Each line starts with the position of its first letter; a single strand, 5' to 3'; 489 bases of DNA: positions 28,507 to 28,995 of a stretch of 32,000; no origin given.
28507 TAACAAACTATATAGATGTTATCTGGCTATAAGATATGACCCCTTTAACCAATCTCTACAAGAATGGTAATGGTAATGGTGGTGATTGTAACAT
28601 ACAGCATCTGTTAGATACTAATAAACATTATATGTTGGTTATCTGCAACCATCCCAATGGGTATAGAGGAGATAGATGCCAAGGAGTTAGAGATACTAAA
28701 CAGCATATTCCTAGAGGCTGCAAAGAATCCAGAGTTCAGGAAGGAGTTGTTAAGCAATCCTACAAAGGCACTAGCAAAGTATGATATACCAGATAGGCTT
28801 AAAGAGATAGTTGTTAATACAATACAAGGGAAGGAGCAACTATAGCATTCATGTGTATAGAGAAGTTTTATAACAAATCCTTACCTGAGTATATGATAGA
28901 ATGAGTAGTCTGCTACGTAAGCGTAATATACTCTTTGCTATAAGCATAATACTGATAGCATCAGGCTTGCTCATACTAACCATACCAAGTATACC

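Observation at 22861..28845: YcaO-TfuA pair embedded in a transporter block, with a divergent NHLP-like peptide gene: candidate thioamide-forming modification system of unknown substrate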

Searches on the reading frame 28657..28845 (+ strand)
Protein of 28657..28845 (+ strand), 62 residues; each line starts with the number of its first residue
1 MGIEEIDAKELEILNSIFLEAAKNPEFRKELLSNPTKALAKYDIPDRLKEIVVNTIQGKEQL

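Call 3: search_protein_families(library=pfam, proteins=[window:28657-28845:+], max_evalue=1)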
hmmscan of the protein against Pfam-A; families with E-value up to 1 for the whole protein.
window:28657-28845:+ (62 aa): 3 families
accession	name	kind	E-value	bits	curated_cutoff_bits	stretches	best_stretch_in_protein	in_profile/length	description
PF14407.11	Frankia_peptide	-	0.019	15.7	48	1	21-47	9-37/63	Ribosomally synthesized peptide prototyped by Frankia Franean1_4349.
PF19398.4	DurB-like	-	0.12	13.2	26.6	1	15-37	4-26/81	Lantibiotic duramycin B-like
PF02979.21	NHase_alpha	-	0.21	11.4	27.2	1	17-49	44-76/184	Nitrile hydratase, alpha chain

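Call 4: search_protein_families(library=ncbifam, proteins=[window:28657-28845:+], max_evalue=1)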
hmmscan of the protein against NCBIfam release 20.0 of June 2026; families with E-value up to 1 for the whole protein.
window:28657-28845:+ (62 aa): 4 families
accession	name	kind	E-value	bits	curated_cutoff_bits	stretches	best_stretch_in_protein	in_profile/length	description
TIGR03793.1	leader_NHLP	domain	0.00027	20.7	50.9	1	12-49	4-43/77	NHLP leader peptide family RiPP precursor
NF038399.1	NH_RiPP_Os17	domain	0.0015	18.6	40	1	21-43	10-32/63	Os1348 family NHLP clan protein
TIGR04509.1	mod_pep_NH_fam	subfamily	0.041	14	34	1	26-49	19-43/87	NHLP-related RiPP peptide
TIGR03795.1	RNP_Burkhold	subfamily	0.048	14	41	1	21-42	24-45/114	BMA_0021/BMA_0022 family TOMM bacteriocin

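Call 28: search_protein_families(library=ncbifam, alignment_id=A2, max_evalue=0.1)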
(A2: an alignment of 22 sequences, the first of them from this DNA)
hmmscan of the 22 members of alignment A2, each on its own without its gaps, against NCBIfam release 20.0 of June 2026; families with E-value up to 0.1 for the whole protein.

A. member 1, seq(62 aa): 4 families
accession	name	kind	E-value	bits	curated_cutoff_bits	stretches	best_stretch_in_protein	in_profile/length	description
TIGR03793.1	leader_NHLP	domain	0.00027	20.7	50.9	1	12-49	4-43/77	NHLP leader peptide family RiPP precursor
NF038399.1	NH_RiPP_Os17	domain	0.0015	18.6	40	1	21-43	10-32/63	Os1348 family NHLP clan protein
TIGR04509.1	mod_pep_NH_fam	subfamily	0.041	14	34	1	26-49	19-43/87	NHLP-related RiPP peptide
TIGR03795.1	RNP_Burkhold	subfamily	0.048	14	41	1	21-42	24-45/114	BMA_0021/BMA_0022 family TOMM bacteriocin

B. families by the number of members that match (of 22 scanned): 8 families
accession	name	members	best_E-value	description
NF038399.1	NH_RiPP_Os17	21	1.5e-07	Os1348 family NHLP clan protein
TIGR03793.1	leader_NHLP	20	8.6e-05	NHLP leader peptide family RiPP precursor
TIGR04509.1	mod_pep_NH_fam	13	0.021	NHLP-related RiPP peptide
TIGR04351.1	TOMM_nitrile_2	7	0.0023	TIGR04351 family putative TOMM peptide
NF033431.1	cinnamycin_RiPP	6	0.0082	cinnamycin family lantibiotic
TIGR01323.1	nitrile_alph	5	0.0013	nitrile hydratase subunit alpha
NF050028.1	CldAdptActJ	4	0.037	cold adaptation protein ActJcold adaptation protein ActJ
TIGR03795.1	RNP_Burkhold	4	0.048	BMA_0021/BMA_0022 family TOMM bacteriocin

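Call 29: find_homologous_proteins(query=A2, max_evalue=0.001)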
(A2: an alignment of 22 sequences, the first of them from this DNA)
Query A2 (22 sequences) (62 aa, profile of the alignment): 766 proteins with E <= 0.001 among 1932 candidates; the best 120 are listed.
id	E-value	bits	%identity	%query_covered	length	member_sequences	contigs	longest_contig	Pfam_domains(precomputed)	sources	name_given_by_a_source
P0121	3.4e-24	102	40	77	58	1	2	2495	-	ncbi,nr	ncbi:MAG: hypothetical protein M3129_04230 [Thermoproteota archaeon]|nr:hypothetical protein [Thermo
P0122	6.2e-24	101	42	85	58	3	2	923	-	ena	-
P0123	7.1e-24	101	44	77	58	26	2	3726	-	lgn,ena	-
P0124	7.8e-24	101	42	77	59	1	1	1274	-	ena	-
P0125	1.4e-23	100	42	85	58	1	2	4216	-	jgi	jgi:hypothetical protein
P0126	1.5e-23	100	40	85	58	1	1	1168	-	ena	-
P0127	1.5e-23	100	44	77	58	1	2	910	-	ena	-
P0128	1.9e-23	99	44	77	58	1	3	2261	-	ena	-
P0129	1.9e-23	99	38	85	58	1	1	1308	-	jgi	-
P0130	2.2e-23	99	42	77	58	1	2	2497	-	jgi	jgi:hypothetical protein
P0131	2.2e-23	99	42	77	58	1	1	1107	-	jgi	jgi:hypothetical protein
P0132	2.5e-23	99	87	100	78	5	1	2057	-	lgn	-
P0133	2.6e-23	99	42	77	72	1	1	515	-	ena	-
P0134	3.3e-23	99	44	77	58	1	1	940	-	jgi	jgi:hypothetical protein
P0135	3.4e-23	99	42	77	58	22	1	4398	-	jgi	jgi:hypothetical protein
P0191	6.7e-22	94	40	77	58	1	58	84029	-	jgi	jgi:hypothetical protein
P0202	9.6e-22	94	38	77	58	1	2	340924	-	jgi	jgi:hypothetical protein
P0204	1.0e-21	94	40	77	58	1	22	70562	-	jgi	jgi:hypothetical protein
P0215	1.3e-21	94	42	77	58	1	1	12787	-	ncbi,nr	ncbi:MAG TPA: hypothetical protein VFI73_01380 [Candidatus Nitrosopolaris sp.]|nr:hypothetical prote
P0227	1.8e-21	93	38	77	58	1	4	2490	-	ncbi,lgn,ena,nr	ncbi:MAG TPA: hypothetical protein VHK86_07480 [Nitrososphaera sp.]|nr:hypothetical protein [Nitroso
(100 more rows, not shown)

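Call 31: find_encoding_contigs(protein=P0202, flank=6000, max_places=3)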
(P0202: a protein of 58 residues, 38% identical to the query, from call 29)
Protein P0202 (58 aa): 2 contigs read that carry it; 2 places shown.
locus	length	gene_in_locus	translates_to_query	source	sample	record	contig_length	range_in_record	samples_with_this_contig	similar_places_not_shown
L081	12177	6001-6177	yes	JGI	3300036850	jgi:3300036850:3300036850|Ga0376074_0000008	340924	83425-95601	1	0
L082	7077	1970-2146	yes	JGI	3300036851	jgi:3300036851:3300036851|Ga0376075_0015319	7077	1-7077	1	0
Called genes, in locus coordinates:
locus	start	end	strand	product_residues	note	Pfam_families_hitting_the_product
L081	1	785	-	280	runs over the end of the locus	PF13369:Transglut_core2, PF13371:TPR_9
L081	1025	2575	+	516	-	PF00909:Ammonium_transp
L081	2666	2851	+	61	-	-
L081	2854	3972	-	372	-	PF00999:Na_H_Exchanger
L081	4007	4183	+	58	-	-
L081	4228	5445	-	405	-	PF00999:Na_H_Exchanger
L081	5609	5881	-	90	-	-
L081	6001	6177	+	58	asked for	-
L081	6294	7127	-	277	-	PF07934:OGG_N, PF00730:HhH-GPD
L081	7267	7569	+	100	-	-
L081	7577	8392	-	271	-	PF12146:Hydrolase_4, PF00561:Abhydrolase_1, PF12697:Abhydrolase_6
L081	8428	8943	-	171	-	-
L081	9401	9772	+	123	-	-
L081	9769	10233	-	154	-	PF13473:Cupredoxin_1 (faint), PF00127:Copper-bind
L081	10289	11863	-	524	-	PF00033:Cytochrome_B, PF13631:Cytochrom_B_N_2, PF00032:Cytochrom_B_C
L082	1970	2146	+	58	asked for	-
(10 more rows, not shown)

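Call 33: find_encoding_contigs(protein=P0191, flank=4000, max_places=4)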
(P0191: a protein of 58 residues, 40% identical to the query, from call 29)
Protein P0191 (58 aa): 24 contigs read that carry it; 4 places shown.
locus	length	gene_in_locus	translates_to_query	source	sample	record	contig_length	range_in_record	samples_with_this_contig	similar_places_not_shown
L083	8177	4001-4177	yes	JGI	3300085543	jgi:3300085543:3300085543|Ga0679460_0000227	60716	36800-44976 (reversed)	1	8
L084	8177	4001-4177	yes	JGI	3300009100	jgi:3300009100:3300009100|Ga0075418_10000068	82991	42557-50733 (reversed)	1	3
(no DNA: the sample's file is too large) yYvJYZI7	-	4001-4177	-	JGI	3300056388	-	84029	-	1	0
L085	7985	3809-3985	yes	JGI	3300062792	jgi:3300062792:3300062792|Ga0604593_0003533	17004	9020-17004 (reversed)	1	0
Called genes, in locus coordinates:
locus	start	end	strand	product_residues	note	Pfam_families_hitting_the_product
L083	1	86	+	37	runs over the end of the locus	-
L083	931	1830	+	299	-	PF02673:BacA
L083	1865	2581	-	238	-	PF07812:TfuA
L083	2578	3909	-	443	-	PF02624:YcaO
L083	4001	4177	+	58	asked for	-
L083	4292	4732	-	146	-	-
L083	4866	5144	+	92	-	PF13656:RNA_pol_L_2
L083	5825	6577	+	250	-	PF00705:PCNA_N, PF04139:Rad9 (weak), PF02747:PCNA_C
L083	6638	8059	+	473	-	PF00696:AA_kinase, PF13840:ACT_7, PF22468:ACT_9, PF01842:ACT, PF13840:ACT_7, PF01842:ACT (weak), PF22468:ACT_9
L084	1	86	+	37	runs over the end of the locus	-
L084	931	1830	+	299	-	PF02673:BacA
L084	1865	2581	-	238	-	PF07812:TfuA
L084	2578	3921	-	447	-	PF02624:YcaO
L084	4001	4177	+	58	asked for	-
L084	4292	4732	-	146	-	-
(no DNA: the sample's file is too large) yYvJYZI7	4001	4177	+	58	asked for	-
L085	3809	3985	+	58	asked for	-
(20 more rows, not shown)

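Call 34: find_encoding_contigs(protein=P0204, flank=4000, max_places=4)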
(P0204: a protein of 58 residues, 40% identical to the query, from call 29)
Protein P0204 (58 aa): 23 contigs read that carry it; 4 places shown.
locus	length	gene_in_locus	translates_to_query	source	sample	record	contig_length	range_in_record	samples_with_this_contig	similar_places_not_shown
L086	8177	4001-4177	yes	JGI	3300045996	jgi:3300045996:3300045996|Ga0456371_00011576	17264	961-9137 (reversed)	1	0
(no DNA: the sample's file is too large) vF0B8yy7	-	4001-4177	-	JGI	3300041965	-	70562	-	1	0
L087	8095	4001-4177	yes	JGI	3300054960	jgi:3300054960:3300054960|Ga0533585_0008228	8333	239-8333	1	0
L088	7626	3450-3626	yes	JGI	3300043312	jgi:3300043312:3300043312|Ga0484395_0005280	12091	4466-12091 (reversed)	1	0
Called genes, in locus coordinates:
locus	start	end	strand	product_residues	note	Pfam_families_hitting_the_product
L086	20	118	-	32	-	-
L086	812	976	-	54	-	-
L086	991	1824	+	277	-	PF02673:BacA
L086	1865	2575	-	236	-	PF07812:TfuA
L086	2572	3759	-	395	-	PF02624:YcaO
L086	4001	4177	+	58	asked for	-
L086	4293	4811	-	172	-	-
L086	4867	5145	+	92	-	PF13656:RNA_pol_L_2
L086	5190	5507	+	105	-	PF07282:Cas12f1-like_TNB (faint), PF01096:Zn_ribbon_TFIIS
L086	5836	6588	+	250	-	PF00705:PCNA_N, PF02144:Rad1 (weak), PF04139:Rad9 (weak), PF02747:PCNA_C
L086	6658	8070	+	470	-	PF00696:AA_kinase, PF13840:ACT_7, PF22468:ACT_9, PF01842:ACT, PF13840:ACT_7, PF01842:ACT (weak), PF22468:ACT_9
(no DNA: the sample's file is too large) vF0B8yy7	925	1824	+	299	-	PF02673:BacA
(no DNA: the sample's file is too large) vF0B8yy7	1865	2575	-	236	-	PF07812:TfuA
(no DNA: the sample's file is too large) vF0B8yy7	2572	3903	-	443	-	PF02624:YcaO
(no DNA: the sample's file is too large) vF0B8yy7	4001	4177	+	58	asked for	-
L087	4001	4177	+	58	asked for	-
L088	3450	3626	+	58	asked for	-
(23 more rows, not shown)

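Call 35: find_encoding_contigs(protein=P0215, flank=4000, max_places=3)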
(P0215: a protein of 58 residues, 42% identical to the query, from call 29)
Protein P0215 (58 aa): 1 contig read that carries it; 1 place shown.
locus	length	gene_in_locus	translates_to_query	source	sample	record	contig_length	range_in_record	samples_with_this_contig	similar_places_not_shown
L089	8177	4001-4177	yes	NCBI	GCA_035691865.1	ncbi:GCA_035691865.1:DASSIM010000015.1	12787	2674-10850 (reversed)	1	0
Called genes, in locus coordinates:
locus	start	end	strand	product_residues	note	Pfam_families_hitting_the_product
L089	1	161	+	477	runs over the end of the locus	PF00696:AA_kinase, PF22468:ACT_9 (faint)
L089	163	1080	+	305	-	PF01063:Aminotran_4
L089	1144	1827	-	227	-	PF07812:TfuA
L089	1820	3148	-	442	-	PF02624:YcaO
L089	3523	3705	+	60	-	-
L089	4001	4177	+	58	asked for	-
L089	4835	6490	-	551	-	PF03484:B5, PF01409:tRNA-synt_2d (weak), PF17759:tRNA_synthFbeta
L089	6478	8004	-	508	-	PF01409:tRNA-synt_2d, PF17759:tRNA_synthFbeta (faint)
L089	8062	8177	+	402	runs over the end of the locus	PF00579:tRNA-synt_1b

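Call 49: predict_structure(alignment_id=A3)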
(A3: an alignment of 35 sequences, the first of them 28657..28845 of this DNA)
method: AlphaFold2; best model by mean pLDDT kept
length: 62 residues; sequences in the alignment: 35
mean_pLDDT: 76.3   pTM: 0.55
mean pLDDT of the five models: 76.3, 74.8, 72.2, 72.0, 69.8
residues with pLDDT >= 90: 0; 70-90: 51; 50-70: 6; < 50: 5
segments of 3 or more residues with pLDDT < 50: 60-62
pLDDT, mean of each block of 10 residues (from residue 1): 63 84 86 83 79 71 37
secondary structure, 60 per line:
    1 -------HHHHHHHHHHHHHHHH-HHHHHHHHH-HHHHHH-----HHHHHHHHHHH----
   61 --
elements in order: H8-23 H25-33 H35-40 H46-56

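Call 51: search_protein_representatives(alignment_id=A3)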
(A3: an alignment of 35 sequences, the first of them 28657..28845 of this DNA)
Query: 35 sequences, 58 profile positions. Proteins with E-value up to 0.001 (for the whole library): 107; up to 1e-10: 25; up to 1e-30: 0. The best 107 are listed.
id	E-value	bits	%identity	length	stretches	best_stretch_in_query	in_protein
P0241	2.5e-27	110.2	-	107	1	2-58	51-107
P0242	1.1e-26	108.1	-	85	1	1-58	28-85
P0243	4.2e-24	99.9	-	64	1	2-58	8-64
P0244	6.2e-24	99.3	-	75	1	5-58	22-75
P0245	1.5e-23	98.1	-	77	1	5-58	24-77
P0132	2.6e-21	90.9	-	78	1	1-58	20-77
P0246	2.9e-21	90.8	-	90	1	1-58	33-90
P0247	6.8e-20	86.4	-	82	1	7-57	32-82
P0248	9.4e-20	85.9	-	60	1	1-58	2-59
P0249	9.8e-20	85.9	-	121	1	3-58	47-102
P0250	5.5e-19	83.5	-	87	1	15-58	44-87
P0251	4.1e-18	80.7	-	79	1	2-56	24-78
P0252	1.9e-17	78.5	-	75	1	4-58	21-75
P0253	8.6e-17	76.5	-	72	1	1-51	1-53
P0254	2.0e-16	75.3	-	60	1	1-46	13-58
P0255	5.5e-16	73.9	-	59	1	1-56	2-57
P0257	1.4e-12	62.9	-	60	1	6-52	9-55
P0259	3.5e-12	61.7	-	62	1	2-56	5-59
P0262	1.8e-11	59.4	-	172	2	11-43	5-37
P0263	5.7e-11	57.8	-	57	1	4-55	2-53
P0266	2.1e-10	56.0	-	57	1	7-56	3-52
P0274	1.5e-07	46.9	-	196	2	8-44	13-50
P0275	1.9e-07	46.5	-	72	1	9-50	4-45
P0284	2.6e-06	42.9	-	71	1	13-51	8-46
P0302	8.1e-05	38.1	-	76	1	8-48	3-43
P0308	9.8e-05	37.8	-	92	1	11-48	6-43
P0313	1.9e-04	36.9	-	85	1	11-51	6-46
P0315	2.0e-04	36.8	-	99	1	11-50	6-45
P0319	2.4e-04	36.6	-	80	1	8-50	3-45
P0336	6.7e-04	35.2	-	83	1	9-45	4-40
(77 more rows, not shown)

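Call 53: fold_search(model_id=the predicted structure, library=pdb)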
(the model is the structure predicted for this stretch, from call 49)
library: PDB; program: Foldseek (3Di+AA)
matches with E <= 10: 43; with E <= 0.001: 0
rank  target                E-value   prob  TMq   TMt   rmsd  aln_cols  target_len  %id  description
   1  7ltc_B                1.4e+00  0.60  0.53  0.48   5.5        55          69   14  Structure of the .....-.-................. (SonM) and RiPP precursor (SonA) heteromeric complex (no cofactor) (released 2021-09-29)
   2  9ch7_D                1.6e+00  0.54  0.54  0.51   5.9        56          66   14  Structure of the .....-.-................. (SonM) and RiPP precursor (SonA-Y62A) heteromeric complex (bound to SAH - s (released 2025-01-29)
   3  9ch0_I                1.8e+00  0.51  0.50  0.54   3.0        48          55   14  Structure of the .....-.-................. (SonM) and RiPP precursor (SonA-I65W) heteromeric complex (bound to SAH) (released 2025-01-29)
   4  6ez3_C                1.8e+00  0.28  0.45  0.14   9.7        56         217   16  Structure of CDPS from Staphylococcus haemolyticus (released 2018-11-14)
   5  9chi_F                2.3e+00  0.54  0.55  0.55   3.5        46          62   15  Structure of the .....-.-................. (SonM) and RiPP precursor (SonA-Y62A) heteromeric complex (bound to SAH - s (released 2025-01-29)
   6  9ch7_F                2.6e+00  0.51  0.56  0.62   3.5        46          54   15  Structure of the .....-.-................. (SonM) and RiPP precursor (SonA-Y62A) heteromeric complex (bound to SAH - s (released 2025-01-29)
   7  8t1t_D                2.6e+00  0.44  0.53  0.58   5.1        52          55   15  Structure of the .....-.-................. (SonM) and RiPP precursor (SonA with QSY deletion) heteromeric complex (bou (released 2023-11-22)
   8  9ch3_I                2.6e+00  0.38  0.50  0.53   3.0        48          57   14  Structure of the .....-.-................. (SonM) and RiPP precursor (SonA-L63D) heteromeric complex (bound to SAH) (released 2025-01-29)
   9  9ch0_B                2.6e+00  0.38  0.50  0.52   3.0        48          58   14  Structure of the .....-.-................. (SonM) and RiPP precursor (SonA-I65W) heteromeric complex (bound to SAH) (released 2025-01-29)
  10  9chi_B                2.8e+00  0.44  0.55  0.54   3.5        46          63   15  Structure of the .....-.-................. (SonM) and RiPP precursor (SonA-Y62A) heteromeric complex (bound to SAH - s (released 2025-01-29)
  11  9ch0_D                2.8e+00  0.41  0.55  0.66   4.4        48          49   12  Structure of the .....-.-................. (SonM) and RiPP precursor (SonA-I65W) heteromeric complex (bound to SAH) (released 2025-01-29)
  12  9chi_H                2.8e+00  0.38  0.53  0.51   5.5        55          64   13  Structure of the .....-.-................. (SonM) and RiPP precursor (SonA-Y62A) heteromeric complex (bound to SAH - s (released 2025-01-29)
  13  8t1s_B                3.0e+00  0.41  0.54  0.56   3.5        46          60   15  Structure of the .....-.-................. (SonM) and RiPP precursor (SonA with QSY deletion) heteromeric complex (bou (released 2023-11-22)
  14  9ch3_B                3.0e+00  0.35  0.50  0.52   3.0        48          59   14  Structure of the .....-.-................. (SonM) and RiPP precursor (SonA-L63D) heteromeric complex (bound to SAH) (released 2025-01-29)
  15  9chi_D                3.2e+00  0.41  0.55  0.54   3.5        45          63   13  Structure of the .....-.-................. (SonM) and RiPP precursor (SonA-Y62A) heteromeric complex (bound to SAH - s (released 2025-01-29)
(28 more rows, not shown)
